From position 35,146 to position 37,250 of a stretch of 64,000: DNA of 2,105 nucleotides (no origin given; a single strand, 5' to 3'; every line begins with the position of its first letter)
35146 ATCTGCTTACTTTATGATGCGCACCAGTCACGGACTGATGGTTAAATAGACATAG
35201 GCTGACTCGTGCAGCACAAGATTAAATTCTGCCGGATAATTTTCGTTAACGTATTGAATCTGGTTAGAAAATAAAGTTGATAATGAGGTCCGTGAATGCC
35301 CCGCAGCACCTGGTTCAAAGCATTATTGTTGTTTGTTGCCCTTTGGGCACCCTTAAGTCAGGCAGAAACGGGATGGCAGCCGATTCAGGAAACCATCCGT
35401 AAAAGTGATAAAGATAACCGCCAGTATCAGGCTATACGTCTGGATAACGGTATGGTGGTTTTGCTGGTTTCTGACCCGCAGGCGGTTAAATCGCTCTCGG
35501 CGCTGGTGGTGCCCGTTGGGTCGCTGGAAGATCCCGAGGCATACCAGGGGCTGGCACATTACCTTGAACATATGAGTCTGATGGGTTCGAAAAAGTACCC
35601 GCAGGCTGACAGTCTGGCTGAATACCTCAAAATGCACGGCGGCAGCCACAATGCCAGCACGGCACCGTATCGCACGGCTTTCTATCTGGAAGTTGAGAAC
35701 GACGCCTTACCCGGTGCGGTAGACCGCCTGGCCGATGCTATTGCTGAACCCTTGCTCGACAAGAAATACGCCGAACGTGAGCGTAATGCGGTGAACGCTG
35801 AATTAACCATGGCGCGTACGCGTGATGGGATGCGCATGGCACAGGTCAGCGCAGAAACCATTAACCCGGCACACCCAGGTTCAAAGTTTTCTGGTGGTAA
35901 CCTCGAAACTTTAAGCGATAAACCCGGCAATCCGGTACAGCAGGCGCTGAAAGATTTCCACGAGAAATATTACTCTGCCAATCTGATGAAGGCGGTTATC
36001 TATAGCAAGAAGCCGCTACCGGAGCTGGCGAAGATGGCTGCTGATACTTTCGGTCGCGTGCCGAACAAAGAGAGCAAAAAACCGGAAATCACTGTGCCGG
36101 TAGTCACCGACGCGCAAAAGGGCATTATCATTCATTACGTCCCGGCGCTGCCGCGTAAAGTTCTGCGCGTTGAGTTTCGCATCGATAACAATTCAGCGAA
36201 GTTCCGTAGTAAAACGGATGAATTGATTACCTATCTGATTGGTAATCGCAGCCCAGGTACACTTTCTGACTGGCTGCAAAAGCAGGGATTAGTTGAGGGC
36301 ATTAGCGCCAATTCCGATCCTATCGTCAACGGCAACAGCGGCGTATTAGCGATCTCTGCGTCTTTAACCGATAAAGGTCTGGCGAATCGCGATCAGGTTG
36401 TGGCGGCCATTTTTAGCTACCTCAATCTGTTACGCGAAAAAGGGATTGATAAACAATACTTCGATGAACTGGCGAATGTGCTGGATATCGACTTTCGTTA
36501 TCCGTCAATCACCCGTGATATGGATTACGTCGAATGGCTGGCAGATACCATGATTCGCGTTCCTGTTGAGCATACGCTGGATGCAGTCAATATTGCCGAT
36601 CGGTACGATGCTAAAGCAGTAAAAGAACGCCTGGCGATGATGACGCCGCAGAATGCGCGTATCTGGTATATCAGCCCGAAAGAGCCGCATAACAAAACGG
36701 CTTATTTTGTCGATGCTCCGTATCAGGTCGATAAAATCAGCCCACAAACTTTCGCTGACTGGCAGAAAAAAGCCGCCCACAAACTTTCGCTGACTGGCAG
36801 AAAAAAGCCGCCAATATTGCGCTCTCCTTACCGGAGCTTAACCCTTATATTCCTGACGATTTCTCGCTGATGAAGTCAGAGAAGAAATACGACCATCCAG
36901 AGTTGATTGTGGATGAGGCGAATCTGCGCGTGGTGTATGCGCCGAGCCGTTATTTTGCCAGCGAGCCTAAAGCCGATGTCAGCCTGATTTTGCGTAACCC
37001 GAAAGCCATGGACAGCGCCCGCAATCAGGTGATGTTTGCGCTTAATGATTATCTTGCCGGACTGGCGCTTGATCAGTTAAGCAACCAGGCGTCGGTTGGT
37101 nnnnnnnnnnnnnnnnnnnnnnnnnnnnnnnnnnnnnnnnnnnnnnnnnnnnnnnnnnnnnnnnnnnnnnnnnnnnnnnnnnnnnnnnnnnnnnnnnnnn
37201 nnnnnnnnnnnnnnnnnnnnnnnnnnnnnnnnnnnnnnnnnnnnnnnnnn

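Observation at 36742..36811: ptr (protease III) inactivated by a perfect 35-bp tandem duplication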

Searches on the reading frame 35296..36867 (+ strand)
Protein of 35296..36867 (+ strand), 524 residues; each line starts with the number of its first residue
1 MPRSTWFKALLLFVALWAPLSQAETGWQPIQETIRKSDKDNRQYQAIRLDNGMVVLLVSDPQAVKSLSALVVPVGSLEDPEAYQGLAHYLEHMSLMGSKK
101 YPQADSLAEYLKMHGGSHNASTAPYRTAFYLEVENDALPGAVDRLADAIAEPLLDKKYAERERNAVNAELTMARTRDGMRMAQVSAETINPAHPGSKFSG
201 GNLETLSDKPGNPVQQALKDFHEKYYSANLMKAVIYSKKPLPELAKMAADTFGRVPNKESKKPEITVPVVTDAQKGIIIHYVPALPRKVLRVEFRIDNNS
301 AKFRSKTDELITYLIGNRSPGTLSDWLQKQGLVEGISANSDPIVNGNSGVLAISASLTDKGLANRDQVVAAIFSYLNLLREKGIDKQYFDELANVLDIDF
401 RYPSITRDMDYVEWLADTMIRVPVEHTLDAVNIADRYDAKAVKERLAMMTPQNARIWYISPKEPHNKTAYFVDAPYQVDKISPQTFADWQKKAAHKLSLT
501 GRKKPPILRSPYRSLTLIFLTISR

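Call 12: find_encoding_contigs(protein=window:35296-36867:+, flank=3000, max_places=10)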
Protein window:35296-36867:+ (524 aa): no gene with exactly this product is on record in the collection.

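Call 29: find_encoding_contigs(protein=window:35296-36768:+, flank=6000, max_places=10)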
Protein window:35296-36768:+ (491 aa): 1 contig read that carries it; 1 place shown.
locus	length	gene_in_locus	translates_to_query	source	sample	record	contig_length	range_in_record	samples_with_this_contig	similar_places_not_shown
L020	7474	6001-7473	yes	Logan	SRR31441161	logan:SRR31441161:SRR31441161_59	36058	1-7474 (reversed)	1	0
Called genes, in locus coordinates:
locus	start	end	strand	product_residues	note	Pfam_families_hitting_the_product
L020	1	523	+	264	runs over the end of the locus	PF00303:Thymidylat_synt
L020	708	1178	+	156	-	PF07963:N_methyl (weak)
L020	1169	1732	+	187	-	PF07963:N_methyl (weak), PF27121:PpdB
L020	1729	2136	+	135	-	PF10713:DUF2509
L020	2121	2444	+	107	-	PF07963:N_methyl (weak), PF12528:T2SSppdC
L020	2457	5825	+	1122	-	PF04257:RecC_N, PF27451:RecC_4th, PF17946:RecC_C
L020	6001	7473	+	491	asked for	?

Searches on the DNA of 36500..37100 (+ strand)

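Call 5: search_dna_similar(query=window:36500-37100:+, collection=ecoli_genomes, mode=near, max_rows=30)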
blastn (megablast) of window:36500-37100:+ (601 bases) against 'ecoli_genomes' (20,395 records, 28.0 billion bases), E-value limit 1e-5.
Records with a match: 5424; places in all: 5424; records where one place covers at least 80% of the query: 5424.
Genomes with a match: 5424 of 5426; with a place that covers at least 80% of the query: 5424. Places per genome that has any: lowest 1, median 1, highest 1. On chromosomes: 5423 places; on plasmids: 1.
Best place of each record, by identity: 95-99% 3001; 90-95% 2423.
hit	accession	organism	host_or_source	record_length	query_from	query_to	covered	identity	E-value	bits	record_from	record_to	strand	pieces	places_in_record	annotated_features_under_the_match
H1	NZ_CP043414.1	Escherichia coli strain EC42405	bovine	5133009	1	601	100%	98.2%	3e-165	1082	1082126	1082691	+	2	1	ptrA: pitrilysin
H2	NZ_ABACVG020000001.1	Escherichia coli strain 2020CK-00188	Homo sapiens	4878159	1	601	100%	97.5%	6e-153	1046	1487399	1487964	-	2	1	ptrA: pitrilysin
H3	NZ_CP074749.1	Escherichia coli strain R32_14_1F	goat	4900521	1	601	100%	97.4%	6e-153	1046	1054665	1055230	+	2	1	ptrA: pitrilysin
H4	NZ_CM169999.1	Escherichia coli strain N96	Tibetan Pig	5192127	1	601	100%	97.1%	2e-153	1043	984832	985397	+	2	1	ptrA: pitrilysin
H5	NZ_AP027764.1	Escherichia coli strain 2017-02-2CC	Homo sapiens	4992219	1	601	100%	97.1%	1e-154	1036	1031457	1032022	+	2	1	ptrA: pitrilysin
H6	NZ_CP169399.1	Escherichia coli strain MFDS1022581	Animal source foods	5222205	1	601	100%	96.9%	8e-152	1037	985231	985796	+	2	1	ptrA: pitrilysin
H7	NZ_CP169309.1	Escherichia coli strain MFDS1019527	cattle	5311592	1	601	100%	96.9%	8e-152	1037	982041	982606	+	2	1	ptrA: pitrilysin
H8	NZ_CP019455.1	Escherichia coli strain FHI_NMBU_03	Homo sapiens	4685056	1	601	100%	96.8%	2e-147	1006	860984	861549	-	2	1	ptrA: pitrilysin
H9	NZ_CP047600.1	Escherichia coli O84:H7 strain Trh52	Homo sapiens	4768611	1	601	100%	96.8%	2e-147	1006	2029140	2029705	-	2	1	ptrA: pitrilysin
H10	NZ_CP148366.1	Escherichia coli strain Z1323HEC0300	Homo sapiens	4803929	1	601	100%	96.8%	2e-147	1006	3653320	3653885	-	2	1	ptrA: pitrilysin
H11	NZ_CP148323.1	Escherichia coli strain Z1323HEC0477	Homo sapiens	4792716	1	601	100%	96.8%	2e-147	1006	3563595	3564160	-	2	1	ptrA: pitrilysin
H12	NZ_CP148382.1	Escherichia coli strain Z1323HEC0016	Homo sapiens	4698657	1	601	100%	96.7%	2e-147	1006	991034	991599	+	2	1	ptrA: pitrilysin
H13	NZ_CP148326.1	Escherichia coli strain Z1323HEC0475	Homo sapiens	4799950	1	601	100%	96.7%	2e-147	1006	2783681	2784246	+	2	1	ptrA: pitrilysin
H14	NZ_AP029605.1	Escherichia coli strain 2022H047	Homo sapiens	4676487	1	601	100%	96.7%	2e-147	1006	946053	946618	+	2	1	ptrA: pitrilysin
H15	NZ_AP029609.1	Escherichia coli strain 2022H048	Homo sapiens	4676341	1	601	100%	96.7%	2e-147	1006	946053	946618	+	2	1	ptrA: pitrilysin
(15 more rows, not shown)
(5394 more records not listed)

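Call 6: search_dna_similar(query=window:36755-36800:+, collection=ecoli_genomes, mode=near, max_rows=30, max_evalue=0.01)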
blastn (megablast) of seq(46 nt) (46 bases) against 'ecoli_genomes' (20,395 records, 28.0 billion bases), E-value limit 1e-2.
No match.

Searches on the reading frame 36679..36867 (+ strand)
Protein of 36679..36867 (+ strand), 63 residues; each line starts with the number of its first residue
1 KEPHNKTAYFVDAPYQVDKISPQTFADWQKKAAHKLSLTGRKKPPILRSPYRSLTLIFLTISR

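Call 16: find_homologous_proteins(query=window:36679-36867:+, max_evalue=0.001)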
Query seq(63 aa) (63 aa): 15 proteins with E <= 0.001 among 15 candidates.
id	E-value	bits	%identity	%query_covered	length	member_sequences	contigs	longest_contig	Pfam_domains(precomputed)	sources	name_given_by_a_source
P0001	3.7e-13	67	67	100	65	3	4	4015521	PF16187.11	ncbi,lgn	-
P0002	6.0e-13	66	81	67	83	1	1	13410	PF16187.11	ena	-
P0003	6.1e-13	66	67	100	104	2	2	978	PF16187.11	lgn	-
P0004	1.1e-12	65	72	75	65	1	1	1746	PF16187.11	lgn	-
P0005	1.7e-12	65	68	100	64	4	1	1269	PF16187.11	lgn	-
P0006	1.4e-11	62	88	52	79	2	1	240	PF16187.11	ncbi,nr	ncbi:hypothetical protein HWD93_18835, partial [Curtobacterium sp. C2H10]|nr:hypothetical protein [C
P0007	3.5e-11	60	78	63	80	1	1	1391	PF16187.11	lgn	-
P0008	7.5e-11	59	82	60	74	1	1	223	PF16187.11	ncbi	ncbi:hypothetical protein, partial [Acinetobacter baumannii]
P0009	3.5e-10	57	90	49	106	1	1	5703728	PF16187.11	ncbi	-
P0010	6.3e-9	53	84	51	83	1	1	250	PF16187.11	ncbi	ncbi:hypothetical protein DVA78_19835, partial [Acinetobacter baumannii]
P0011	8.7e-9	53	77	60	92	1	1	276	PF16187.11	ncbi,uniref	ncbi:hypothetical protein, partial [Pseudomonas syringae]|uniref:hypothetical protein n=1 Tax=Pseudo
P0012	8.8e-9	53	66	84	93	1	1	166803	-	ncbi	-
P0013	4.2e-8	51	90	46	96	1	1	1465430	PF16187.11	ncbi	-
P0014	4.1e-7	48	61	89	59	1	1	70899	-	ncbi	-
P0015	1.3e-5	43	63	73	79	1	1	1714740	-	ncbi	-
